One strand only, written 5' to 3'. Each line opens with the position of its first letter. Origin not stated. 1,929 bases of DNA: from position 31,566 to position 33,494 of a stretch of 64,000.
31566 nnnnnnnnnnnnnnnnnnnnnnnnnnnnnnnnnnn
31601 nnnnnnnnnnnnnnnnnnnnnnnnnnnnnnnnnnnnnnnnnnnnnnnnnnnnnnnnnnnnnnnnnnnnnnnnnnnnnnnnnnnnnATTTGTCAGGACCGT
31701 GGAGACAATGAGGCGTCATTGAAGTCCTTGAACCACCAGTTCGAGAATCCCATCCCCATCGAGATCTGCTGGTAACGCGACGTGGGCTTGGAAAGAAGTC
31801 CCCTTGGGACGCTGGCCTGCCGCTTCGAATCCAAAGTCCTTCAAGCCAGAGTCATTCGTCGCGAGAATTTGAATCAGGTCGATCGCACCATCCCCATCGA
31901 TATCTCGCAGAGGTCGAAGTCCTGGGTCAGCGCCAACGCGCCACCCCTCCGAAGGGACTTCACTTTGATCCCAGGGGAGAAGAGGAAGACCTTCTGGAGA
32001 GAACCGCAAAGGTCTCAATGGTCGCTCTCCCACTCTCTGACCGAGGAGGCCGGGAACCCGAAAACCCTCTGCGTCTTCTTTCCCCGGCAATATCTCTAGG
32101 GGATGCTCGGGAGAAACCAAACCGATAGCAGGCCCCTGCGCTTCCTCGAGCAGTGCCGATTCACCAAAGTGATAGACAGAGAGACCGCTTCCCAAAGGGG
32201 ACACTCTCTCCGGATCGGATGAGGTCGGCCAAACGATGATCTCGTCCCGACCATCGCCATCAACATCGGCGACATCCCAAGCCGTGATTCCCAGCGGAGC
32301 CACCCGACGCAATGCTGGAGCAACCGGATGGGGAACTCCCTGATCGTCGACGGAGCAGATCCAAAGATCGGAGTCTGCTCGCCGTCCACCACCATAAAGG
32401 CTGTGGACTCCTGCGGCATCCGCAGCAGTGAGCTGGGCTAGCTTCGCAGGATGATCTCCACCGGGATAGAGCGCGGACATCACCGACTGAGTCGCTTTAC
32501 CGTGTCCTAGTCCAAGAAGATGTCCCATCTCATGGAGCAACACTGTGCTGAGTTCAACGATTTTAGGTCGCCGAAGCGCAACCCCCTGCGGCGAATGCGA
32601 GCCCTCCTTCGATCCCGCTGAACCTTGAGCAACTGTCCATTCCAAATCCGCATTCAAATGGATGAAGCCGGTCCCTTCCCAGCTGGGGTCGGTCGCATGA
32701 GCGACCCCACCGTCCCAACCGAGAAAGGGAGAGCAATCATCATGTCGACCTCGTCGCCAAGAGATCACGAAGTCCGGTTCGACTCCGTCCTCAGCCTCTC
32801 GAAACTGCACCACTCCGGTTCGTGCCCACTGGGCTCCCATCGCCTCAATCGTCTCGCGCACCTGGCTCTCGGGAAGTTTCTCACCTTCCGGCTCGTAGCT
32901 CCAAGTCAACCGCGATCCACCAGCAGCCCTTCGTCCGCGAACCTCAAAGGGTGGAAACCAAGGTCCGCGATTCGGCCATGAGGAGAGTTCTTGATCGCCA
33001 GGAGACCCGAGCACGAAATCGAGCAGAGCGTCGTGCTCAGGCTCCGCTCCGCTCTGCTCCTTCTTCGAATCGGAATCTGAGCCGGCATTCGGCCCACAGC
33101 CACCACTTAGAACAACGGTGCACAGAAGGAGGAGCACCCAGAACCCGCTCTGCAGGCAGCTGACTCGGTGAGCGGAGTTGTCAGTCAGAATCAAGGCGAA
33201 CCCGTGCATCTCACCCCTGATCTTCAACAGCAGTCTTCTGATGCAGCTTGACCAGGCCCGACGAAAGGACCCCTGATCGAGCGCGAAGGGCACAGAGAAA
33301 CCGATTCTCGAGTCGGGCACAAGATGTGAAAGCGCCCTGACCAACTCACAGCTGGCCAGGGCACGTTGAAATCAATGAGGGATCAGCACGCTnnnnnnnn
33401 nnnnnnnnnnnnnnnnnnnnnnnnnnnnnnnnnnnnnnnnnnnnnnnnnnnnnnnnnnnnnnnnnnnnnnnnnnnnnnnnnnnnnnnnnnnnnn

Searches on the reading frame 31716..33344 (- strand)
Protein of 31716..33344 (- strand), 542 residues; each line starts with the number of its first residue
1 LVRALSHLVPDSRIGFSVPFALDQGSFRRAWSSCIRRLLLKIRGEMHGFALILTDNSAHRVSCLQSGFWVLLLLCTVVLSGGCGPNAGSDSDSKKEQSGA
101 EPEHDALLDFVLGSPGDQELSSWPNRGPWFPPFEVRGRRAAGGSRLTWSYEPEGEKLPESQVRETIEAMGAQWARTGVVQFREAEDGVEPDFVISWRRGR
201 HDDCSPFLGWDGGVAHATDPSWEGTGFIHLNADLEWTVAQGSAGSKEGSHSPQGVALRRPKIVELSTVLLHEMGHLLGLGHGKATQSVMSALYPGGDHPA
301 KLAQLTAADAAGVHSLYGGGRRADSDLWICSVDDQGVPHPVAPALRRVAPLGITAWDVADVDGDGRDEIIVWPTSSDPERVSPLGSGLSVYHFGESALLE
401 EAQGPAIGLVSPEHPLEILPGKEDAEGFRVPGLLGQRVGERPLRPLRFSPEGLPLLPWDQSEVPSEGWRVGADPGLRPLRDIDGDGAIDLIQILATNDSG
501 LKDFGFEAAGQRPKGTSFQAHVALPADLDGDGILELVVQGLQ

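Call 61: search_protein_families(library=pfam, proteins=[window:31716-33344:-], max_evalue=0.0001)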
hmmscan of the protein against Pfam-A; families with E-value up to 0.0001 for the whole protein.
window:31716-33344:- (542 aa): 2 families
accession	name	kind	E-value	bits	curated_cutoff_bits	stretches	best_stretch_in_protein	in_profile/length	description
PF00413.30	Peptidase_M10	-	6.4e-29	101.3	24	1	145-318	6-159/159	Matrixin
PF13517.12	FG-GAP_3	-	2e-07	31.9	26.9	0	481-538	1-61/61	FG-GAP-like repeat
